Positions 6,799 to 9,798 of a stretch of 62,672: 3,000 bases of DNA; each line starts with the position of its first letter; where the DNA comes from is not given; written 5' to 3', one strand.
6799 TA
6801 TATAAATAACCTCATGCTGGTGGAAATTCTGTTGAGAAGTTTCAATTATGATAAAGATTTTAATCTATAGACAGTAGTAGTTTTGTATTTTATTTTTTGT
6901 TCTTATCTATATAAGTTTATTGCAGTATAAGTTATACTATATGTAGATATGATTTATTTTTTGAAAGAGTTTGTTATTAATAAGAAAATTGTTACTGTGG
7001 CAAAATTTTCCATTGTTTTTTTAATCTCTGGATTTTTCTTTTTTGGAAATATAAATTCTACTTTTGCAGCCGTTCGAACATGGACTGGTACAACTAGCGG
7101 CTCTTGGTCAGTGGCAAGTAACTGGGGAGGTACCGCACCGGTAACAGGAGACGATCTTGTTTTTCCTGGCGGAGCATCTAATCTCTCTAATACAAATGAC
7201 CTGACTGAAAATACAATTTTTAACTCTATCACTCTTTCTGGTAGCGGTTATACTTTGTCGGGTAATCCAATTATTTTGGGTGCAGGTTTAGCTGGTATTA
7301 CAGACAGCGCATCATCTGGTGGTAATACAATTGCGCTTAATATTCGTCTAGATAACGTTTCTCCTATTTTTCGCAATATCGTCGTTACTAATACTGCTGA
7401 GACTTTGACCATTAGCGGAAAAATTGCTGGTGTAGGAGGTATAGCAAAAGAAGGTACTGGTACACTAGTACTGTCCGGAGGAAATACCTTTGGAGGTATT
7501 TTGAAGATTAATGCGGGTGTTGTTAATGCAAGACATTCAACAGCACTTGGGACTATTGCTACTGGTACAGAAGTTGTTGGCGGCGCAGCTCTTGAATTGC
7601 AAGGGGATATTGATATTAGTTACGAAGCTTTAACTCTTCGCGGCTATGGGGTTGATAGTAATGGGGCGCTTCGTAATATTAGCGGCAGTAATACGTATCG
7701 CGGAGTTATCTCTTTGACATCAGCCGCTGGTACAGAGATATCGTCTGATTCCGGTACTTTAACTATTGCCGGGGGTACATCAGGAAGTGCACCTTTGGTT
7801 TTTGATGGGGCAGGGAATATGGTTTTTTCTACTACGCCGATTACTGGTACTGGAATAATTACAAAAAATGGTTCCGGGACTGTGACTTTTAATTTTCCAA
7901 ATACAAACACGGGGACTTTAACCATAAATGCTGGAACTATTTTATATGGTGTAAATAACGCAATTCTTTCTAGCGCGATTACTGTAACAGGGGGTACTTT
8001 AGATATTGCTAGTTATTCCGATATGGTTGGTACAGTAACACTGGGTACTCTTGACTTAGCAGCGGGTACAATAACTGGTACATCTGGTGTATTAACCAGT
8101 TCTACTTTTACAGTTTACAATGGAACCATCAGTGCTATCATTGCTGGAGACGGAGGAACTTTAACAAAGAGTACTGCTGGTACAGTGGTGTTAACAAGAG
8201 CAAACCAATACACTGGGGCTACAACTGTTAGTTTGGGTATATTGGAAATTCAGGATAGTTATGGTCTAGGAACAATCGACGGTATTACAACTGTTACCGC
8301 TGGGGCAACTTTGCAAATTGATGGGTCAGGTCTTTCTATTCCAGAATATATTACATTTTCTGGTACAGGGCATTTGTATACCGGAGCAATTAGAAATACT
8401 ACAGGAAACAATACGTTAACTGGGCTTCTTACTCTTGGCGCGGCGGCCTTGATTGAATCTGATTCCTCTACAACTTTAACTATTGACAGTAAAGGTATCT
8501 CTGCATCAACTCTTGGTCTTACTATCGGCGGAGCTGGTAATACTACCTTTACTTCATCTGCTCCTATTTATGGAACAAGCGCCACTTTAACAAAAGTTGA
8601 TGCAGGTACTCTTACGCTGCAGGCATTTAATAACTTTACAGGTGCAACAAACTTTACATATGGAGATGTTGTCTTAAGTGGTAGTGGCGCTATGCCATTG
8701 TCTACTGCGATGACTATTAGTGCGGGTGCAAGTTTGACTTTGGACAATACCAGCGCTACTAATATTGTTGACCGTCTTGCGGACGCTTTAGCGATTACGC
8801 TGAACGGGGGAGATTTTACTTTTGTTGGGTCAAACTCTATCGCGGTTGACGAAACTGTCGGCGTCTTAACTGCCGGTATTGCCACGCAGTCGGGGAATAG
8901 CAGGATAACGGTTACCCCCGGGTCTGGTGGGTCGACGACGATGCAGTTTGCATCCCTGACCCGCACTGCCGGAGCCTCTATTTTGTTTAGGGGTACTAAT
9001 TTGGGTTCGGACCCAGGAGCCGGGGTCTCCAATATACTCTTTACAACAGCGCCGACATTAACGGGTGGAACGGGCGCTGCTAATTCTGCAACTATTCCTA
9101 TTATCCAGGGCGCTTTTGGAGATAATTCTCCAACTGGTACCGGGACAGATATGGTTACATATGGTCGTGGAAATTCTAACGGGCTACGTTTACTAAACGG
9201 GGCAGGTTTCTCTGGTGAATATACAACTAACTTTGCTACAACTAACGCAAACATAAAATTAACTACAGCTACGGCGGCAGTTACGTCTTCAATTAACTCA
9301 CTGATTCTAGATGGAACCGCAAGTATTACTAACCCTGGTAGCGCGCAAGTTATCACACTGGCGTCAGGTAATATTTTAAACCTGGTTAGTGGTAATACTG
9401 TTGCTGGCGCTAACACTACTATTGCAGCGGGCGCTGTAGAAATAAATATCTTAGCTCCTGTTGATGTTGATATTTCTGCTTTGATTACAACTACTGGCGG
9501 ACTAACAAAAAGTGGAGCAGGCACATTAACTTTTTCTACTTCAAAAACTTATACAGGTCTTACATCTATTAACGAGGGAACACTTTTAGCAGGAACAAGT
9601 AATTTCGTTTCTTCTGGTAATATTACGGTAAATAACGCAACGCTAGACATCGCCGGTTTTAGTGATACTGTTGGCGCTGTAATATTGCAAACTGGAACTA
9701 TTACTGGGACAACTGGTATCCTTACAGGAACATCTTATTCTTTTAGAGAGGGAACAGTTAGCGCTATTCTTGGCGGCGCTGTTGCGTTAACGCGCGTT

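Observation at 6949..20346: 13.4-kb single gene (4465 aa) of autotransporter-associated beta-strand repeats without a translocator barrel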

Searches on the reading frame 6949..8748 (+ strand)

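Call 15: search_protein_families(library=pfam, proteins=[window:6949-8748:+], max_evalue=1)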
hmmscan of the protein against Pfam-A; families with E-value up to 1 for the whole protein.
window:6949-8748:+ (600 aa): 1 family
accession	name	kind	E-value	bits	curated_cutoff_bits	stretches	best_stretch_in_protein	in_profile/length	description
PF12951.13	PATR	-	7.9e-13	48.6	27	4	167-193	3-29/30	Passenger-associated-transport-repeat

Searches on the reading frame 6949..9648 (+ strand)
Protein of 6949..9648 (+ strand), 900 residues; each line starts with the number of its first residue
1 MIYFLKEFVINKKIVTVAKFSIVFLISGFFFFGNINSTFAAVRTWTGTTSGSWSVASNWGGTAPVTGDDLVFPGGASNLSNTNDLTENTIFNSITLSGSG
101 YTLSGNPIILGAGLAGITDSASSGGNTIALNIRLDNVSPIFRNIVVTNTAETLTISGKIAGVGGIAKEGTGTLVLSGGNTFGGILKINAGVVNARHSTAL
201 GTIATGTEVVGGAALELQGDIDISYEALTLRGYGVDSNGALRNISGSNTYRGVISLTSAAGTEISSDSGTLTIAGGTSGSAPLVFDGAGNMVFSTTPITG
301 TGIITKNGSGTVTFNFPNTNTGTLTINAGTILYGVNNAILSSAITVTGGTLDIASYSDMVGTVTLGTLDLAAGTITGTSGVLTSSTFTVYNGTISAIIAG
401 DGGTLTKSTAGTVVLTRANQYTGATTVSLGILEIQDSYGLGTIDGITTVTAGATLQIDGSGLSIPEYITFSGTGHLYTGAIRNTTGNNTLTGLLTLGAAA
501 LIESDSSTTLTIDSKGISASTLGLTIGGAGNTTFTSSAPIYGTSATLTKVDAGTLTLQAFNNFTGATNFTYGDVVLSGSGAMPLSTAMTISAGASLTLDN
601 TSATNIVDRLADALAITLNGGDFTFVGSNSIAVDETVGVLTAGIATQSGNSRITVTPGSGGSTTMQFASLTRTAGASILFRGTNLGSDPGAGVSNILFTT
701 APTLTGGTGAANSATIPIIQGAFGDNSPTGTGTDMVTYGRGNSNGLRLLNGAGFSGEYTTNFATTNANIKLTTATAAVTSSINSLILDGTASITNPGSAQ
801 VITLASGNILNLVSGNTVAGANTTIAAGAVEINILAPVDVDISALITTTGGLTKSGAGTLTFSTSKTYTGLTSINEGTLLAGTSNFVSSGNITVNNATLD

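Call 25: find_homologous_proteins(query=window:6949-9648:+, max_evalue=1e-10)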
Query window:6949-9648:+ (900 aa): 1165 proteins with E <= 1e-10 among 8000 candidates; the best 120 are listed.
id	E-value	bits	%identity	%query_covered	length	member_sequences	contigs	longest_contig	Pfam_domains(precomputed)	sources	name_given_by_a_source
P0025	0.0e+0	1217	70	96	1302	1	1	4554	PF12951.14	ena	-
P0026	0.0e+0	1203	68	99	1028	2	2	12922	PF12951.14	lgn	-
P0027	0.0e+0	1109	63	89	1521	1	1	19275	PF12951.14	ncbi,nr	ncbi:MAG: autotransporter-associated beta strand repeat-containing protein, partial [Candidatus Pace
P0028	1.9e-202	693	71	56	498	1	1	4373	PF12951.14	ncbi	ncbi:MAG: autotransporter-associated beta strand repeat-containing protein, partial [Minisyncoccia b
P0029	2.7e-146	507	36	62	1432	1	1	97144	PF12951.14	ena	-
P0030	7.1e-145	503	35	67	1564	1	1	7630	PF12951.14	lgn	-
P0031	1.3e-137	479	63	47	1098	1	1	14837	PF12728.14,PF12951.14,PF07495.20,PF13411.13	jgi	jgi:autotransporter-associated beta strand protein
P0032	6.3e-137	476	40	49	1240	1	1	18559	PF12951.14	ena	-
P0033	6.1e-131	456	38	49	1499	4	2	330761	PF12951.14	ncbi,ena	-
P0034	1.2e-127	446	43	50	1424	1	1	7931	PF12951.14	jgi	jgi:fibronectin-binding autotransporter adhesin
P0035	1.3e-123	432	42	34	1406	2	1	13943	PF12951.14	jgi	-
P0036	3.5e-121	424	38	50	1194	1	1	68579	PF12951.14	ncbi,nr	ncbi:MAG TPA: autotransporter-associated beta strand repeat-containing protein, partial [Gammaproteo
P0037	1.4e-115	406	37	48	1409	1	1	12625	PF12951.14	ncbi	ncbi:MAG: hypothetical protein RIQ93_894, partial [Verrucomicrobiota bacterium]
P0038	1.7e-114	402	46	25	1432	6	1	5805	PF12951.14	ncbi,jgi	jgi:fibronectin-binding autotransporter adhesin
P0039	5.1e-111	391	37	49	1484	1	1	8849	PF12951.14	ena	-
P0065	7.9e-81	291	39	64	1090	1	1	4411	PF12951.14,PF03797.26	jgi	-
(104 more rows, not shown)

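Call 35: find_related_loci(query=A3, collection=genome_contigs, flank=10000)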
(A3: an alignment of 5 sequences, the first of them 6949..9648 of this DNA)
Query A3 (900 aa) in genome_contigs; peptide patterns used: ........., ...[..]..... (x = any residue, [..] = any of these).
68 stretches matched a pattern; 33 encode a relative of the query (tblastn E <= 1e-3); 33 distinct loci.
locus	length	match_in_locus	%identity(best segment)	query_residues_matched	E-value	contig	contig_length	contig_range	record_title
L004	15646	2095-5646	75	4-900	0e+0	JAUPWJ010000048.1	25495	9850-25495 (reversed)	MAG: Patescibacteria group bacterium isolate erpe_2018_sw_45hr_WHONDRS-SW48-000100_B_bin.30 scaffold_865945, whole genom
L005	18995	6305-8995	74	3-900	0e+0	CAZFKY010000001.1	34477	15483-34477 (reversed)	MAG TPA_asm: uncultured Candidatus Saccharibacteria bacterium isolate SRP135725_co1_149 genome assembly, contig: NODE_13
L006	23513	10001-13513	72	1-900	0e+0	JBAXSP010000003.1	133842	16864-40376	MAG: bacterium isolate ELA612 MAG612_3, whole genome shotgun sequence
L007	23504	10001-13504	70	5-900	0e+0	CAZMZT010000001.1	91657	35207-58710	MAG TPA_asm: uncultured Candidatus Saccharibacteria bacterium isolate SRP286056_co1_104 genome assembly, contig: NODE_18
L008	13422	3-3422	70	44-900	0e+0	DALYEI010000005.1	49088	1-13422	MAG TPA_asm: Candidatus Paceibacterota bacterium isolate CTOTU14249 NODE_112_length_49088_cov_5.796953, whole genome sho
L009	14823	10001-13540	67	7-900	0e+0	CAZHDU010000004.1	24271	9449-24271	MAG TPA_asm: uncultured Candidatus Saccharibacteria bacterium isolate SRP278252_co1_273 genome assembly, contig: NODE_33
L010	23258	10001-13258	68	1-900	0e+0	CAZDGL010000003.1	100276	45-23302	MAG TPA_asm: uncultured Candidatus Saccharibacteria bacterium isolate SRP296810_co1_119 genome assembly, contig: NODE_19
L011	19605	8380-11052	67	4-900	0e+0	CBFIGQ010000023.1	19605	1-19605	MAG: Minisyncoccia bacterium isolate Co_bin_773_orig genome assembly, contig: Co_bin_773_orig_Co_c_000002541424, whole g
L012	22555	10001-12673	67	4-900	0e+0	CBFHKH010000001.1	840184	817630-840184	MAG: Minisyncoccia bacterium isolate AGTU_16_bin_21_orig genome assembly, contig: AGTU_16_bin_21_orig_AGTU_16_c_00000000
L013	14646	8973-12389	70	40-900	0e+0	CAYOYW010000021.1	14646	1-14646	MAG TPA_asm: uncultured Candidatus Saccharibacteria bacterium isolate SRP257259_co1_256 genome assembly, contig: NODE_54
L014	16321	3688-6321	67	10-894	0e+0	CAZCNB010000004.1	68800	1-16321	MAG TPA_asm: uncultured Candidatus Saccharibacteria bacterium isolate SRP135725_co1_330 genome assembly, contig: NODE_27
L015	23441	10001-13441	67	34-900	0e+0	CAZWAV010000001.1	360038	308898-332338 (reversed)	MAG TPA_asm: uncultured Candidatus Saccharibacteria bacterium isolate SRP170004_co1_259 genome assembly, contig: NODE_21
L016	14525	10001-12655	59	3-900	0e+0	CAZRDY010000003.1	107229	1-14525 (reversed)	MAG TPA_asm: uncultured Gammaproteobacteria bacterium isolate SRP285395_co1_532 genome assembly, contig: NODE_164_length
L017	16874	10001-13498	60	3-900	0e+0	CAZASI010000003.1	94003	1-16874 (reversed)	MAG TPA_asm: uncultured Gammaproteobacteria bacterium isolate SRP286056_co1_188 genome assembly, contig: NODE_175_length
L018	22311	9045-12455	61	44-900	0e+0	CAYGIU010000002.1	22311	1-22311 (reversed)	MAG TPA_asm: uncultured Gammaproteobacteria bacterium isolate ERP113451_co1_191 genome assembly, contig: NODE_2655_lengt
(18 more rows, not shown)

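Call 50: predict_structure(alignment_id=A2)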
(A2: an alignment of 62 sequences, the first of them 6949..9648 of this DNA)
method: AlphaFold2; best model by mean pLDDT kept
length: 900 residues; sequences in the alignment: 62
mean_pLDDT: 85.1   pTM: 0.75
mean pLDDT of the five models: 85.1, 84.7, 84.4, 83.3, 82.3
residues with pLDDT >= 90: 521; 70-90: 246; 50-70: 62; < 50: 71
segments of 3 or more residues with pLDDT < 50: 1-13, 33-35, 707-756
pLDDT, mean of each block of 10 residues (from residue 1): 42 46 55 58 93 94 94 87 93 94 96 84 90 83 93 97 95 97 96 98 93 97 96 94 98 95 97 95 97 82 96 93 97 93 94 97 96 97 98 98 96 98 97 98 94 98 98 96 98 97 98 95 97 95 92 95 91 91 85 92 71 84 87 72 65 83 80 77 65 76 56 40 38 34 34 47 77 84 79 84 73 74 79 82 85 87 87 90 84 91
secondary structure, 60 per line:
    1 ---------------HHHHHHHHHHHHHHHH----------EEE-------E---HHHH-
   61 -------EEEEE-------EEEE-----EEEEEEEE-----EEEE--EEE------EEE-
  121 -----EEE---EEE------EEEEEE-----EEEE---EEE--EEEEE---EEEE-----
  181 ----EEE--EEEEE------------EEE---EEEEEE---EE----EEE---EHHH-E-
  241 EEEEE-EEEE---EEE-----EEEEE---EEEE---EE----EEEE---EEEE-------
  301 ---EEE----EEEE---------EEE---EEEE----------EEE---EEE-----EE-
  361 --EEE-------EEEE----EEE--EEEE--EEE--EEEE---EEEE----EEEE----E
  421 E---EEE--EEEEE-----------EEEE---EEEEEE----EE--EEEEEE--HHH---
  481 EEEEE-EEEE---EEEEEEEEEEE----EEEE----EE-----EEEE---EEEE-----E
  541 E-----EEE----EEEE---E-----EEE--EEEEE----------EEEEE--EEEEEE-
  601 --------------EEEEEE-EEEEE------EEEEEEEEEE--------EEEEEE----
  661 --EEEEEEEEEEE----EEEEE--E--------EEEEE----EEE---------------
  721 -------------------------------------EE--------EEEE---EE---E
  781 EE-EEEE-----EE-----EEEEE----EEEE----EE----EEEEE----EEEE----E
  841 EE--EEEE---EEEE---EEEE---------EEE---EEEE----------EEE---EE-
elements in order (helices of 4 or more, strands of 3 or more residues): H16-31 E42-44 H56-59 E68-72 E80-83 E89-96 E102-105 E108-110 E117-119 E126-128 E132-134 E141-146 E152-155 E159-161 E164-168 E172-175 E185-187 E190-194 E207-209 E213-218 E228-230 E241-245 E247-250 E254-256 E262-266 E270-273 E283-286 E290-293 E304-306 E311-314 E324-326 E330-333 E344-346 E350-352 E363-365 E373-376 E381-383 E386-389 E392-394 E397-400 E404-407 E412-415 E425-427 E430-434 E446-449 E453-458 E467-472 E481-485 E487-490 E494-504 E509-512 E524-527 E531-534 E547-549 E554-557 E567-569 E572-576 E587-591 E594-599 E615-620 E622-626 E633-642 E651-656 E663-673 E678-682 E694-698 E703-705 E768-771 E780-782 E784-787 E800-804 E809-812 E823-827 E832-835 E840-842 E845-848 E852-855 E859-862 E872-874 E878-881 E892-894

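Call 55: fold_search(model_id=the predicted structure, library=pdb)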
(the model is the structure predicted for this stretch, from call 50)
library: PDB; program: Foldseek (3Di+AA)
matches with E <= 10: 40; with E <= 0.001: 0
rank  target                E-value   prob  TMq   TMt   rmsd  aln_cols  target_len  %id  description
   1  7koh_D                2.6e-01  0.16  0.17  0.22  15.9       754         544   14  Crystal structure of antigen 43 from Escherichia coli EDL933 (released 2022-03-09)
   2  9mne_B                4.5e-01  0.18  0.20  0.19  14.7       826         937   11  Crystal structure of enteropathogenic Escherichia coli EspC (released 2025-10-29)
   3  4kh3                  4.7e-01  0.14  0.16  0.22  14.6       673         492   14  Structure of a bacterial self-associating protein (released 2014-01-15)
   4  3h09_B                5.8e-01  0.07  0.12  0.11  21.4       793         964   10  The structure of Haemophilus influenzae IgA1 protease (released 2009-04-21)
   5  4q1q_A                6.9e-01  0.18  0.14  0.31  12.6       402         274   14  Crystal structure of TibC-catalyzed hyper-glycosylated TibA55-350 fragment (released 2014-09-17)
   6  3sze                  7.2e-01  0.30  0.25  0.24  12.6       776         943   12  Crystal structure of the passenger domain of the E. coli autotransporter EspP (released 2011-10-12)
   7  7koh_C                7.2e-01  0.12  0.17  0.22  15.1       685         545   14  Crystal structure of antigen 43 from Escherichia coli EDL933 (released 2022-03-09)
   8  7koh_B                7.2e-01  0.09  0.16  0.21  16.0       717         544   12  Crystal structure of antigen 43 from Escherichia coli EDL933 (released 2022-03-09)
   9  1wxr                  9.0e-01  0.16  0.25  0.22  14.7       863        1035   11  Crystal structure of Heme Binding protein, an autotransporter hemoglobine protease from pathogenic Escherichia coli (released 2005-03-01)
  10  3h09_A                9.8e-01  0.08  0.15  0.14  20.8       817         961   11  The structure of Haemophilus influenzae IgA1 protease (released 2009-04-21)
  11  5ke1_B                1.3e+00  0.30  0.10  0.25  12.4       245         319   16  Structure of a C-terminal fragment of the IcsA/VirG passenger-domain (released 2017-03-15)
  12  9mne_A                1.3e+00  0.08  0.16  0.16  16.1       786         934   11  Crystal structure of enteropathogenic Escherichia coli EspC (released 2025-10-29)
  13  3ak5_A                1.3e+00  0.08  0.15  0.15  16.2       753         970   12  Hemoglobin protease (Hbp) passenger missing domain-2 (released 2010-10-06)
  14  3syj                  1.6e+00  0.08  0.16  0.16  17.0       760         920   13  Crystal structure of the Haemophilus influenzae Hap adhesin (released 2011-08-24)
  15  8vbb_A                1.6e+00  0.08  0.23  0.21  23.0      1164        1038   12  The secreted adhesin EtpA of Enterotoxigenic Escherichia coli in complex with the mouse mAb 1G05 (released 2024-09-04)
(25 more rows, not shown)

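Call 99: search_protein_families(library=pfam, proteins=[L018:18262-19332:+, L018:19359-20348:+, L018:17100-18185:+], max_evalue=1)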
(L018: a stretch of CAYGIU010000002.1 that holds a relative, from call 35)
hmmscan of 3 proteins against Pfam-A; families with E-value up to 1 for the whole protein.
L018:18262-19332:+ (357 aa): 0 families

L018:19359-20348:+ (330 aa): 3 families
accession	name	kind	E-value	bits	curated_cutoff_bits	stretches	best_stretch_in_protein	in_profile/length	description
PF06030.18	WxLIP_PGBD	-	0.0055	17.2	27.3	1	83-127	72-117/121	WxL Interacting Protein, peptidoglycan binding domain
PF06280.18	fn3_5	-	0.011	16.8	27.6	1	78-129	42-96/112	Fn3-like domain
PF10633.15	NPCBM_assoc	-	0.018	15.7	24.4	1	99-123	45-69/78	NPCBM-associated, NEW3 domain of alpha-galactosidase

L018:17100-18185:+ (362 aa): 1 family
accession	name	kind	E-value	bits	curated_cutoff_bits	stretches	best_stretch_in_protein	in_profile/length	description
PF19930.4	DUF6393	-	0.038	15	26.9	1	48-112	26-89/96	Family of unknown function (DUF6393)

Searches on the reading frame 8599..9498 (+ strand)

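Call 15: search_protein_families(library=pfam, proteins=[window:8599-9498:+], max_evalue=1)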
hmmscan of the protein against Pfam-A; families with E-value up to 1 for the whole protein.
window:8599-9498:+ (300 aa): 1 family
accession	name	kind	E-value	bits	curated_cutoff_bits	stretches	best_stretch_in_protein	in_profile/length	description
PF12951.13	PATR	-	0.049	14.1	27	1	2-19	6-23/30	Passenger-associated-transport-repeat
